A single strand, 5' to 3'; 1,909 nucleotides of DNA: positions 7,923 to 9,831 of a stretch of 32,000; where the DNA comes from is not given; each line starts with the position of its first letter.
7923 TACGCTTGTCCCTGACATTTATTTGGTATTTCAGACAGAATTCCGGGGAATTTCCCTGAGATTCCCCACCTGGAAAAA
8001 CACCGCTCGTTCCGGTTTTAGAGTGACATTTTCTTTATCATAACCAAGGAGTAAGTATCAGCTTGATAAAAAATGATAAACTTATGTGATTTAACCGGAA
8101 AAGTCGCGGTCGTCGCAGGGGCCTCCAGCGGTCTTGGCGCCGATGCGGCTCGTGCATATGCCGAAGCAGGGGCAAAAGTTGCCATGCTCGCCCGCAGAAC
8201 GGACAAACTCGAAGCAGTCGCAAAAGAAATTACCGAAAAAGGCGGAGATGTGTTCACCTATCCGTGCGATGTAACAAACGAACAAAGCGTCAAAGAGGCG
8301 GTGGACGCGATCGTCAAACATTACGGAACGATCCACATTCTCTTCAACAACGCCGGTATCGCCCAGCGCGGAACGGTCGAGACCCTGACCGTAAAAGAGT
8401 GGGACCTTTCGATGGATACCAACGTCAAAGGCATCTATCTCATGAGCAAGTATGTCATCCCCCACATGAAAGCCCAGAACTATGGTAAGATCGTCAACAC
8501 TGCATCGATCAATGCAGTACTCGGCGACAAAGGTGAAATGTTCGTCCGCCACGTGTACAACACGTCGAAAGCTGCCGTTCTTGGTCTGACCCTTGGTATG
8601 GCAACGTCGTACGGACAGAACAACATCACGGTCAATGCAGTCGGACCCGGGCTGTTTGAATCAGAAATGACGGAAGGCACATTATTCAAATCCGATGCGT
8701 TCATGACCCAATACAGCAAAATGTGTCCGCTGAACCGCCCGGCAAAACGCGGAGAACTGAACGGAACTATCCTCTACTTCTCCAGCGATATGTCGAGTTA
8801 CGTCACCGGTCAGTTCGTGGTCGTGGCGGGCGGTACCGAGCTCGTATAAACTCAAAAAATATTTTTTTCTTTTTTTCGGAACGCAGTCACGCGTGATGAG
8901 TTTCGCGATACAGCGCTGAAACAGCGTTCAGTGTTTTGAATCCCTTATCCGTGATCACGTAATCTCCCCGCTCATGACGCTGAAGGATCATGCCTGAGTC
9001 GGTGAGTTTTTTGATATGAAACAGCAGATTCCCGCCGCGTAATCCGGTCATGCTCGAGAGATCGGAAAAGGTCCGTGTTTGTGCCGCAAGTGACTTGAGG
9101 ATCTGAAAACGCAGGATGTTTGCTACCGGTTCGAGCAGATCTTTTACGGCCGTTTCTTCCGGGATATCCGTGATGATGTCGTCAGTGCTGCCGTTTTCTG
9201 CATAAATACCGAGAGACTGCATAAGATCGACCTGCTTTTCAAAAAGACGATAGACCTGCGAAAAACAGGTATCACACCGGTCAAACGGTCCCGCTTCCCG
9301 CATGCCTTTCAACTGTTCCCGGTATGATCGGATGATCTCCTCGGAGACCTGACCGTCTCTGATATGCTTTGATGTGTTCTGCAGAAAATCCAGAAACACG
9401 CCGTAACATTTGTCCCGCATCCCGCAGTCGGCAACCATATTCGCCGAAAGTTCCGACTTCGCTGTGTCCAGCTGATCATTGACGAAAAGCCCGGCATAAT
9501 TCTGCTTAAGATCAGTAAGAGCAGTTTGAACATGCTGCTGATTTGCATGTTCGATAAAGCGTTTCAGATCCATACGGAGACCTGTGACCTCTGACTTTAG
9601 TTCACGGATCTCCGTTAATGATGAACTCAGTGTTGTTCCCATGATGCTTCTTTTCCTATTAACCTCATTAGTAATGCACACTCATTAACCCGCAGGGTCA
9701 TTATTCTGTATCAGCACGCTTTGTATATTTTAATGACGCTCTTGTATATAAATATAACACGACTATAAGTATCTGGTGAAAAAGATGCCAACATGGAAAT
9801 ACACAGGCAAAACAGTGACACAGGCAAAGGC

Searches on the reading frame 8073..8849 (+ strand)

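Call 7: search_protein_families(library=pfam, proteins=[window:8073-8849:+], max_evalue=0.01)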
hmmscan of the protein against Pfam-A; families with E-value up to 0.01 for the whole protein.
window:8073-8849:+ (258 aa): 4 families
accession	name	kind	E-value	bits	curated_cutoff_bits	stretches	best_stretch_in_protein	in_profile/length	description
PF13561.12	adh_short_C2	-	3.9e-57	194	27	1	16-255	1-235/236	Enoyl-(Acyl carrier protein) reductase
PF00106.31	adh_short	-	4.6e-55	186.6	26.6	1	10-201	1-188/195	short chain dehydrogenase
PF08659.16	KR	-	1.7e-15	57.8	22.6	1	13-155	4-146/180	KR domain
PF01370.27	Epimerase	-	0.0038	17.1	20.9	0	13-193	2-176/240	NAD dependent epimerase/dehydratase family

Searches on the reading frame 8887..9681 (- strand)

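Call 7: search_protein_families(library=pfam, proteins=[window:8887-9681:-], max_evalue=0.01)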
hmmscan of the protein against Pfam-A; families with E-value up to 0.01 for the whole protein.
window:8887-9681:- (264 aa): 6 families
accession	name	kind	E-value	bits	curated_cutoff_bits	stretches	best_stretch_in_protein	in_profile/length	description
PF01022.26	HTH_5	-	3.7e-06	27.2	22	1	191-232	4-45/47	Bacterial regulatory protein, arsR family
PF14947.12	HTH_45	-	6.8e-05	23.2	25.5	1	192-257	9-72/77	Winged helix-turn-helix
PF24038.1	DUF7347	-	9.9e-05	23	27.6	1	183-254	5-77/77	Domain of unknown function (DUF7347)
PF12840.13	HTH_20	-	0.00014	22.2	27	1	190-233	5-49/51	Helix-turn-helix domain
PF13412.12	HTH_24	-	0.0033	17.4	21.9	1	189-232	3-47/48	Winged helix-turn-helix DNA-binding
PF13601.12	HTH_34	-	0.0039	17.8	27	0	190-233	1-45/80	Winged helix DNA-binding domain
